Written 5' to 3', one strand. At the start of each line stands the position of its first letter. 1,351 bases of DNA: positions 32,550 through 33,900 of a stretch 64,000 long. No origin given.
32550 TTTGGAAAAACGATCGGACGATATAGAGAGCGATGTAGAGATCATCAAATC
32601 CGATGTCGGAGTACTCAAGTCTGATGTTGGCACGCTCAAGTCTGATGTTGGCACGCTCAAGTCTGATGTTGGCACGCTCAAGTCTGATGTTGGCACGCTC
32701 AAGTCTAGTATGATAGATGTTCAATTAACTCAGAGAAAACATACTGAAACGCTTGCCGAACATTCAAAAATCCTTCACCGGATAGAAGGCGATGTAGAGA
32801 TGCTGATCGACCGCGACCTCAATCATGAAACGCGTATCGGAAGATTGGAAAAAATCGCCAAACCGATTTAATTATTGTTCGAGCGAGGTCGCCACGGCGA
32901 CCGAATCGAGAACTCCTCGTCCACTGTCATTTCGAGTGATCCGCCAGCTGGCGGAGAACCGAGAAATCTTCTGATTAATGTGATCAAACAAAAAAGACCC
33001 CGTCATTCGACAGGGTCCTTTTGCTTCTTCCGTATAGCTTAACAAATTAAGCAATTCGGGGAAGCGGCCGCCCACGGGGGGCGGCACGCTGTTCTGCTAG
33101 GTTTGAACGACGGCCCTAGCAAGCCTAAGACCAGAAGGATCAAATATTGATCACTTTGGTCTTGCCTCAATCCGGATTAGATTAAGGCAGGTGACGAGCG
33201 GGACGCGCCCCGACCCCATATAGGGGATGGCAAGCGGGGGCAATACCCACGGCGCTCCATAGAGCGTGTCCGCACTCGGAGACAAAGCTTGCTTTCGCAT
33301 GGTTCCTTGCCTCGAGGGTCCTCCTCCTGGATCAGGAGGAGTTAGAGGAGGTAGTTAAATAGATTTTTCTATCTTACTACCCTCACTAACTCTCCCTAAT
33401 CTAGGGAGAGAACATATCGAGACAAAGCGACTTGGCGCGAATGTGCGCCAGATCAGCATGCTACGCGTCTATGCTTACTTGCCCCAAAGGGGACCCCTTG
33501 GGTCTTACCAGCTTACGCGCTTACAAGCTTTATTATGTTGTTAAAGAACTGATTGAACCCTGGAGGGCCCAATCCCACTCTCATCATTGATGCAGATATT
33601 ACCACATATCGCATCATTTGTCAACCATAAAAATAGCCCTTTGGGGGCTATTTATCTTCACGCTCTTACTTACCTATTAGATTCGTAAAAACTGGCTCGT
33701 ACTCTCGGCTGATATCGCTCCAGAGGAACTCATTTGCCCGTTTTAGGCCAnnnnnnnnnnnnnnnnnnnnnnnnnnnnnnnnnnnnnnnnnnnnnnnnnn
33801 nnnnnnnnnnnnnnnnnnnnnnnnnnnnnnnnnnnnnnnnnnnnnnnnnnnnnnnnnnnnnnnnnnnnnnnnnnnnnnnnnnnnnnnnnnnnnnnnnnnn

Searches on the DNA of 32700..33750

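Call 89: search_rna_families(source=window, start=32700, end=33750, threshold=evalue, max_evalue=10, show_alignments=1)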
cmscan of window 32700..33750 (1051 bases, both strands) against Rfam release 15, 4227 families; matches with E-value up to 10: 9.
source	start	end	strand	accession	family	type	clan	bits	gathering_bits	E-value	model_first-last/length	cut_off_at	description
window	33330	33401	-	RF00707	mir-197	Gene; miRNA;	-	25.6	74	0.081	1-75/75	no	mir-197 microRNA precursor family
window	33326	33405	+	RF03371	mir-4788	Gene; miRNA;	-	24.8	91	0.054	1-80/80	no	mir-4788 microRNA precursor family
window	32986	33085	-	RF00515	PyrR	Cis-reg;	-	19.8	54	5.4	1-115/115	no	PyrR binding site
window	32960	33059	-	RF00183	G-CSF_SLDE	Cis-reg;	-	17.7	45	1.5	1-96/96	no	G-CSF factor stem-loop destabilising element (SLDE)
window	32974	33041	+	RF02621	BSnc120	Gene; sRNA;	-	17.3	114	1.1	1-88/88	no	Brucella sRNA 120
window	33349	33374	-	RF02320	TtnuHACA13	Gene; snRNA; snoRNA; HACA-box;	-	17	100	5.6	87-112/134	no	Tetrahymena snoRNA TtnuHACA13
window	32925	33030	+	RF01772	rnk_pseudo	Cis-reg; leader;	-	16.3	55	7.8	1-108/108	no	Pseudomonas rnk leader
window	33326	33405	-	RF04240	mir-4716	Gene; miRNA;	-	15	76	8.7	1-84/84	no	mir-4716 microRNA precursor family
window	33163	33189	-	RF04067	mir-4520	Gene; miRNA;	-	14.1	90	6.5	22-48/70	no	mir-4520 microRNA precursor family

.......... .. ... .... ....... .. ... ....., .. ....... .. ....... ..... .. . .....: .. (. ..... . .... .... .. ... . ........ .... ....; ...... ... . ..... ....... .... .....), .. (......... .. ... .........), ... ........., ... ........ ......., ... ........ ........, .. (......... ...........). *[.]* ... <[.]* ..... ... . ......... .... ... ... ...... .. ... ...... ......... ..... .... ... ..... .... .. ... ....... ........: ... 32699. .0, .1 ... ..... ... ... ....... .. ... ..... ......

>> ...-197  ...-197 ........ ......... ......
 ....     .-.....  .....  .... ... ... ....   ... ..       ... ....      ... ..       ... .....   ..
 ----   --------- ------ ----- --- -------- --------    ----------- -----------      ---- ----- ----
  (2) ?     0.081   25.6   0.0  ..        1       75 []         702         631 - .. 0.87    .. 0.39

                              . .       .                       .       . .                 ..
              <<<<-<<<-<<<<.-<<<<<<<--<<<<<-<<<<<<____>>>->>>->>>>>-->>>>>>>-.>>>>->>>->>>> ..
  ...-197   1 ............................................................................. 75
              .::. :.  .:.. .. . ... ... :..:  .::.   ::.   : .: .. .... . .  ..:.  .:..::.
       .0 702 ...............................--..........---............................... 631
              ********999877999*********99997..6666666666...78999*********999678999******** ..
